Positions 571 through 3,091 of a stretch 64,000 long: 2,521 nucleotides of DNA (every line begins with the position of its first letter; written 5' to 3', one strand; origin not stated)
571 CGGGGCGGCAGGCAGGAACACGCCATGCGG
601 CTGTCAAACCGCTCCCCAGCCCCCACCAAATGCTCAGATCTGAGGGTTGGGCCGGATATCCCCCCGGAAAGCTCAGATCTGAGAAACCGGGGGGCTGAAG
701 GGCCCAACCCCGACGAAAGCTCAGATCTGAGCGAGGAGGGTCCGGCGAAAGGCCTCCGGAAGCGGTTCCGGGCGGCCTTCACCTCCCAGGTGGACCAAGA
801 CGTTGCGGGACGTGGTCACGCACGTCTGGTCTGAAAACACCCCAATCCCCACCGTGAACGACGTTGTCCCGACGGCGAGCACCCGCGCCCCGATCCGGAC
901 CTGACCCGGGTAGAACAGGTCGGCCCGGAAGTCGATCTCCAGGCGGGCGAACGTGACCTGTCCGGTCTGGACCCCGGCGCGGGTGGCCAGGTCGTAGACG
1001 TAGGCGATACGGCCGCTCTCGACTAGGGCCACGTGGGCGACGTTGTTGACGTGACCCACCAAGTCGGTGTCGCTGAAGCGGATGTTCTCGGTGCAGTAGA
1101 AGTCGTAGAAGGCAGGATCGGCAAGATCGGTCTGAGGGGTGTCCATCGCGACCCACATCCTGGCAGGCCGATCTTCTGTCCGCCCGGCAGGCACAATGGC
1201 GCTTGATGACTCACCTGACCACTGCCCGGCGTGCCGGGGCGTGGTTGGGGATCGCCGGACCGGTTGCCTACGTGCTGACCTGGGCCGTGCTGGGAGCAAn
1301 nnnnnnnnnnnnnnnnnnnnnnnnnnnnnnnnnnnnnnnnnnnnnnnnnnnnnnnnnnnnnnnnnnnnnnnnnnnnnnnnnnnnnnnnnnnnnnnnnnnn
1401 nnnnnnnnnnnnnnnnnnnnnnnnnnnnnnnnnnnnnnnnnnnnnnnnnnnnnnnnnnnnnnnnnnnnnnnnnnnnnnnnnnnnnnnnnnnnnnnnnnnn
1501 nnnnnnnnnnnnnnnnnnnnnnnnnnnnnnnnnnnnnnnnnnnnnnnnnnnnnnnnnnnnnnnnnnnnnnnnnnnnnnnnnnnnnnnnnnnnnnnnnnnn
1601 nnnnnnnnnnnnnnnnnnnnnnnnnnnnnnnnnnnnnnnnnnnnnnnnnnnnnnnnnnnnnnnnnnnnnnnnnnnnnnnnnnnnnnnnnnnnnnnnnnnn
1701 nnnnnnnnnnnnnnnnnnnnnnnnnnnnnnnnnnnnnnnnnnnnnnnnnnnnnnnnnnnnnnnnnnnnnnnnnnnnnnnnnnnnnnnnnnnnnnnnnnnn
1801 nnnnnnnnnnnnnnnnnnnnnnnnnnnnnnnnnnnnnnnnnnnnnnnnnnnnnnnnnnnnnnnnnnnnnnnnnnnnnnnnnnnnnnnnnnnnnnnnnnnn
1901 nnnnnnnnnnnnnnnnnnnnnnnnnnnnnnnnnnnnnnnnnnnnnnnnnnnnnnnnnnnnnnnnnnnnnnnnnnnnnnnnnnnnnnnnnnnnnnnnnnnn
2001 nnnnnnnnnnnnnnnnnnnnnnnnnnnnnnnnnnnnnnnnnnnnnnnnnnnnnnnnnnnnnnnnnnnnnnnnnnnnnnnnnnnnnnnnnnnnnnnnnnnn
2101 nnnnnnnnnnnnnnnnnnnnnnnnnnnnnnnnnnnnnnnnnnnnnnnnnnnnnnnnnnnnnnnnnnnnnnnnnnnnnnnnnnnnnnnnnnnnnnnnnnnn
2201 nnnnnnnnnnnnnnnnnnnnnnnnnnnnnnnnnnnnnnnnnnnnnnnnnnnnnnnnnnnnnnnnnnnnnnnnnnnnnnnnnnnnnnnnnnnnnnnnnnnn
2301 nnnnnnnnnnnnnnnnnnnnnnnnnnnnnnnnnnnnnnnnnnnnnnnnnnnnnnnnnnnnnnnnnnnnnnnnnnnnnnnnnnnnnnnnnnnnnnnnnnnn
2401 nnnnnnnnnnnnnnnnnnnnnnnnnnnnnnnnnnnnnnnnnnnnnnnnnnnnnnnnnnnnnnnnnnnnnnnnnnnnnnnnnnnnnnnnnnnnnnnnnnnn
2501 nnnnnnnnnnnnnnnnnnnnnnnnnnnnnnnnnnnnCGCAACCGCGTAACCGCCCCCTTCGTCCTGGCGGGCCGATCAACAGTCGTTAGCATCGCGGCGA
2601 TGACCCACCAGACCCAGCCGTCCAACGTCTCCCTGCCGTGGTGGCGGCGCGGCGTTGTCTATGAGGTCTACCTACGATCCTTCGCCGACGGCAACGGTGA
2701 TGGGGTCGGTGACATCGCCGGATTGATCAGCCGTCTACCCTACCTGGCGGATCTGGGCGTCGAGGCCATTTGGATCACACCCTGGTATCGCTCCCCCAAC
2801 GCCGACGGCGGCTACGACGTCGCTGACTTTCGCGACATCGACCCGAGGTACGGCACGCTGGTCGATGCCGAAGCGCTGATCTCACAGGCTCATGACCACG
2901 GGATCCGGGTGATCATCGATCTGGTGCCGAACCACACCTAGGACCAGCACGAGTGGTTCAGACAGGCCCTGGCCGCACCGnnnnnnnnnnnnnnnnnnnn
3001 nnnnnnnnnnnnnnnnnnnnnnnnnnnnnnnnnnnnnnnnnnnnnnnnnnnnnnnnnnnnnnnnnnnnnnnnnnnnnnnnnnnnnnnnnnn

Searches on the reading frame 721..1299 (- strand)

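Call 62: search_protein_families(library=pfam, proteins=[window:721-1299:-])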
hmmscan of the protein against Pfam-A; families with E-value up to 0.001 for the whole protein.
window:721-1299:- (192 aa): 2 families
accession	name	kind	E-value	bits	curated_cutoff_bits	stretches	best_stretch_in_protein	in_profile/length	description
PF13279.12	4HBT_2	-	1.1e-11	45.7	25.5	1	74-186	2-120/122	Thioesterase-like superfamily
PF03061.28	4HBT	-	2.8e-08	34.4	20.6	1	82-158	2-74/79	Thioesterase superfamily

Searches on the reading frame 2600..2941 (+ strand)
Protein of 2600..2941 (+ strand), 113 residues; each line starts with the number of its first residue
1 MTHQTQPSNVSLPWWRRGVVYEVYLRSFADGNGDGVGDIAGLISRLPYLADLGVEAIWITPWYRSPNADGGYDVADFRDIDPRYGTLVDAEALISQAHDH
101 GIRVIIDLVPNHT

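Call 62: search_protein_families(library=pfam, proteins=[window:2600-2941:+])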
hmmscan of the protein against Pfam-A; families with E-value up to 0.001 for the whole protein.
window:2600-2941:+ (113 aa): 1 family
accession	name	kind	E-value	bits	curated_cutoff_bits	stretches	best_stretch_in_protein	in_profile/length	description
PF00128.31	Alpha-amylase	-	1.7e-37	130.2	22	1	23-113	2-92/446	Alpha amylase, catalytic domain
